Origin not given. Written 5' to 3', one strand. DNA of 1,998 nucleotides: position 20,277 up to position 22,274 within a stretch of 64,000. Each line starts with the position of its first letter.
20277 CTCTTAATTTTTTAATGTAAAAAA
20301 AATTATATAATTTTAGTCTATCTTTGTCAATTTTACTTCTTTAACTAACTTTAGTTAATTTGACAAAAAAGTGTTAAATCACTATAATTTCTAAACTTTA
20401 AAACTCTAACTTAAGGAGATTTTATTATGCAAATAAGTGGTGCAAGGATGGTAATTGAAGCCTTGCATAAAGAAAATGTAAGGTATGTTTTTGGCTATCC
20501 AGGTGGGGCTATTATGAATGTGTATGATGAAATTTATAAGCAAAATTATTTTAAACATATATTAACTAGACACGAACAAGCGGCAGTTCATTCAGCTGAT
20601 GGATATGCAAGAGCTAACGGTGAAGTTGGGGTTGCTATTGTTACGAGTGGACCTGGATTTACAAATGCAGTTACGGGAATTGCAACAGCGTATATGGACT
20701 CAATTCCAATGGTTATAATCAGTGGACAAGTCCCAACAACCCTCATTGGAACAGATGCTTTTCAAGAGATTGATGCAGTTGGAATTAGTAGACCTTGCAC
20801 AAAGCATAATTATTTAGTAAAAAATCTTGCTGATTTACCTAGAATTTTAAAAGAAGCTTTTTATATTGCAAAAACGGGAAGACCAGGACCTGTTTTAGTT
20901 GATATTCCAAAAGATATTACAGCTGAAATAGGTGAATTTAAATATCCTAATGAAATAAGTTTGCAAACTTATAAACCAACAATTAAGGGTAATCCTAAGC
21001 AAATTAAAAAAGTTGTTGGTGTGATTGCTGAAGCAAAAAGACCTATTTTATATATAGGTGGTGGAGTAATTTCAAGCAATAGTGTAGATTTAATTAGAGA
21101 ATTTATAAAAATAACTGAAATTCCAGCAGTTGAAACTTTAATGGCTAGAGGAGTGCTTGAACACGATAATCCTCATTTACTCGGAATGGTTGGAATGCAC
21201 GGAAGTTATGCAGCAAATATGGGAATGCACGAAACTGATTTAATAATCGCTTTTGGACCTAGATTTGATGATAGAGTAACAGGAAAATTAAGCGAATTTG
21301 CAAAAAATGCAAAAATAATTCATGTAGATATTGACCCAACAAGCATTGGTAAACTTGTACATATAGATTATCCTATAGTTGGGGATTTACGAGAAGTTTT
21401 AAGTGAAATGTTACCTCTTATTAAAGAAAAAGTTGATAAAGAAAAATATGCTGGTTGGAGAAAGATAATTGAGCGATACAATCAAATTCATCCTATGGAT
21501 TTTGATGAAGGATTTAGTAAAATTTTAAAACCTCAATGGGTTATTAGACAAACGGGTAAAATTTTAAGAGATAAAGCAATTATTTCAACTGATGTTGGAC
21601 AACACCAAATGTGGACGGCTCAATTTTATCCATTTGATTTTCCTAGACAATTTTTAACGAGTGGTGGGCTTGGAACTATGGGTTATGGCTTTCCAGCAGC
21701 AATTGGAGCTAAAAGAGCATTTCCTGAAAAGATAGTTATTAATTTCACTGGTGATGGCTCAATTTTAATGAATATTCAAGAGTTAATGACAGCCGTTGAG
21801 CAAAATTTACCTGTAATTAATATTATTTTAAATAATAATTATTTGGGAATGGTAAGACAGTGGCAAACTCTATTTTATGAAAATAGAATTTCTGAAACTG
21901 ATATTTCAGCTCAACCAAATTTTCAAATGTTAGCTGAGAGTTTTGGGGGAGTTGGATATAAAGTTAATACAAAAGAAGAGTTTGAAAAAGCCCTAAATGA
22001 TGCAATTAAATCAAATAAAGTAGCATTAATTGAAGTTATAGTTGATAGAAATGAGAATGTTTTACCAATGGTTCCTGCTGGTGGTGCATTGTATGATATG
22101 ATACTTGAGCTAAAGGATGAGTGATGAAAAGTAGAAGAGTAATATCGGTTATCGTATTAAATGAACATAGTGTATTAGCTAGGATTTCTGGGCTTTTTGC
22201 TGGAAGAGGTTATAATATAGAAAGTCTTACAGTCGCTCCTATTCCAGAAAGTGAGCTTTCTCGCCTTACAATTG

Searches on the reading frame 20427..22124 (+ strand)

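Call 70: search_protein_families(library=pfam, proteins=[window:20427-22124:+], max_evalue=0.001)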
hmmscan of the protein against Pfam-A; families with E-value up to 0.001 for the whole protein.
window:20427-22124:+ (565 aa): 3 families
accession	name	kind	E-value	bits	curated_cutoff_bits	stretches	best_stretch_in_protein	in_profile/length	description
PF02775.26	TPP_enzyme_C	-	1.2e-56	191.1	21.9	1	389-537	1-151/151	Thiamine pyrophosphate enzyme, C-terminal TPP binding domain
PF00205.28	TPP_enzyme_M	-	7.8e-47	158.9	30.4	1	193-327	1-136/137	Thiamine pyrophosphate enzyme, central domain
PF02776.23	TPP_enzyme_N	-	1.5e-41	141.3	26.8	1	4-119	2-118/119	Thiamine pyrophosphate enzyme, N-terminal TPP binding domain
